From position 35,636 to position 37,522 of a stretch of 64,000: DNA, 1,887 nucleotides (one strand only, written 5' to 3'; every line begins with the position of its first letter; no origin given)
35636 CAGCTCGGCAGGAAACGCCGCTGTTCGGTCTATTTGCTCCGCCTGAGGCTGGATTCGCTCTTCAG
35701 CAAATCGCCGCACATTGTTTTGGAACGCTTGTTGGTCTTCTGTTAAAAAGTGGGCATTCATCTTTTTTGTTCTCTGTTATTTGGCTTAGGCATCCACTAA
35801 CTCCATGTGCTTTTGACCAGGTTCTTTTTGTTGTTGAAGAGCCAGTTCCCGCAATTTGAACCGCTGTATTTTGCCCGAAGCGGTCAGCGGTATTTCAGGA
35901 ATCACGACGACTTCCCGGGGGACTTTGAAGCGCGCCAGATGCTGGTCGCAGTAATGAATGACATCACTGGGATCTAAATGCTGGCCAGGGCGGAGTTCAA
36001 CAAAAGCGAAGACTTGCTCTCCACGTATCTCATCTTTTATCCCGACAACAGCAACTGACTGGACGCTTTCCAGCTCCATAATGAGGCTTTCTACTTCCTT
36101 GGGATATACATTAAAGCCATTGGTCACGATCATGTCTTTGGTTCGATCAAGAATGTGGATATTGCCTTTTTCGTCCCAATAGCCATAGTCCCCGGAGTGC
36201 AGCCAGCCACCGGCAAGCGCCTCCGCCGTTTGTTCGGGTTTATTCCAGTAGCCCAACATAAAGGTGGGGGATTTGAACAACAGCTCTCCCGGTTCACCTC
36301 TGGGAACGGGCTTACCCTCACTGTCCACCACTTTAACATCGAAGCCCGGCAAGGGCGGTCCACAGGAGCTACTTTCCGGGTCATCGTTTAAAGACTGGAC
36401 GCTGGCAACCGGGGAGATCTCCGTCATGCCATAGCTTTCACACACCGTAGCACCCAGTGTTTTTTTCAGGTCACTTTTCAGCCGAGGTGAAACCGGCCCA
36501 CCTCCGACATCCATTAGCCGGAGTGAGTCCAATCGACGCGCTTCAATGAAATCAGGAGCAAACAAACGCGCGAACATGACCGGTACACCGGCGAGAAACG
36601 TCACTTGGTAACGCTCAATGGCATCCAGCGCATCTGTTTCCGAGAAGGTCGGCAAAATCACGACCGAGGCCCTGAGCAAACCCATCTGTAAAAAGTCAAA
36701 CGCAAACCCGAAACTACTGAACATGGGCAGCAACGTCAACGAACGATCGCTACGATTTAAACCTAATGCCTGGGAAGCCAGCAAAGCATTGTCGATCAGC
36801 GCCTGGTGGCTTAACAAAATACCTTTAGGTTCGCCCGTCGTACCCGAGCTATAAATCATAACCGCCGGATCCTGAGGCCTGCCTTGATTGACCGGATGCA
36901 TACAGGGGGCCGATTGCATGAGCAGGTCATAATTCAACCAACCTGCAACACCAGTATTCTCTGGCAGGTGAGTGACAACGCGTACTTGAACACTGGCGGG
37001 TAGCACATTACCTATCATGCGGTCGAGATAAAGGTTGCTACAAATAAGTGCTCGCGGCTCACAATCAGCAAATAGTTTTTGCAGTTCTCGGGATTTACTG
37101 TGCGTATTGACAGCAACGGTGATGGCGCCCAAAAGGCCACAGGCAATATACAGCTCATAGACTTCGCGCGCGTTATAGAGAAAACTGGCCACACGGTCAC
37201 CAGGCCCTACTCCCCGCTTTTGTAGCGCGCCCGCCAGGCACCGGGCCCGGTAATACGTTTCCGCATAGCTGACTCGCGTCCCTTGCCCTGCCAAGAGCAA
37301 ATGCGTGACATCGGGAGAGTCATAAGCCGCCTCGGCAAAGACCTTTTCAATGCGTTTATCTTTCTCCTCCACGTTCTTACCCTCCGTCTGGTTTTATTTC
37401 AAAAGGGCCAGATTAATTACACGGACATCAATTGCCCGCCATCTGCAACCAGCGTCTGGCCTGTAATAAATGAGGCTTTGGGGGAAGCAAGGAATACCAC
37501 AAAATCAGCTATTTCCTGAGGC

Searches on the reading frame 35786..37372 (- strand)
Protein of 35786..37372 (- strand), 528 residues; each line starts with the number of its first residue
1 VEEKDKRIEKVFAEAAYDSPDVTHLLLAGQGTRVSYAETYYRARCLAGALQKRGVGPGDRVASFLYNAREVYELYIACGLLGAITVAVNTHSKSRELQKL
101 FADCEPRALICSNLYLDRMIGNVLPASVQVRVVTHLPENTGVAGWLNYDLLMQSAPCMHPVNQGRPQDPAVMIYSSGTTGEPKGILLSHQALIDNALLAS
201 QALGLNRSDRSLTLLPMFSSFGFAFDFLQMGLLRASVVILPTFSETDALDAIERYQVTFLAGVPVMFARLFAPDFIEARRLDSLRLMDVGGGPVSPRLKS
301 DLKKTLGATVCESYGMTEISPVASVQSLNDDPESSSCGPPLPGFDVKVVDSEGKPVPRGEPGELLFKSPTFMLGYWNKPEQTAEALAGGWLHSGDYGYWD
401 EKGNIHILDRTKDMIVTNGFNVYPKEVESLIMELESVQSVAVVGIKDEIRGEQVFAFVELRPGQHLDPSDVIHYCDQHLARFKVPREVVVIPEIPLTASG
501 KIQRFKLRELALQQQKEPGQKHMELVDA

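Call 74: search_protein_families(library=pfam, proteins=[window:35786-37372:-], max_evalue=0.00001)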
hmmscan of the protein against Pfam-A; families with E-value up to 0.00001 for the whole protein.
window:35786-37372:- (528 aa): 2 families
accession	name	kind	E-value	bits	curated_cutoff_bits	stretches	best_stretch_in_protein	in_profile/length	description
PF00501.34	AMP-binding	-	2.2e-83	280.6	29.9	1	12-376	1-384/384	AMP-binding enzyme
PF13193.12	AMP-binding_C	-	9.9e-19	68.5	24.5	1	426-501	1-76/76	AMP-binding enzyme C-terminal domain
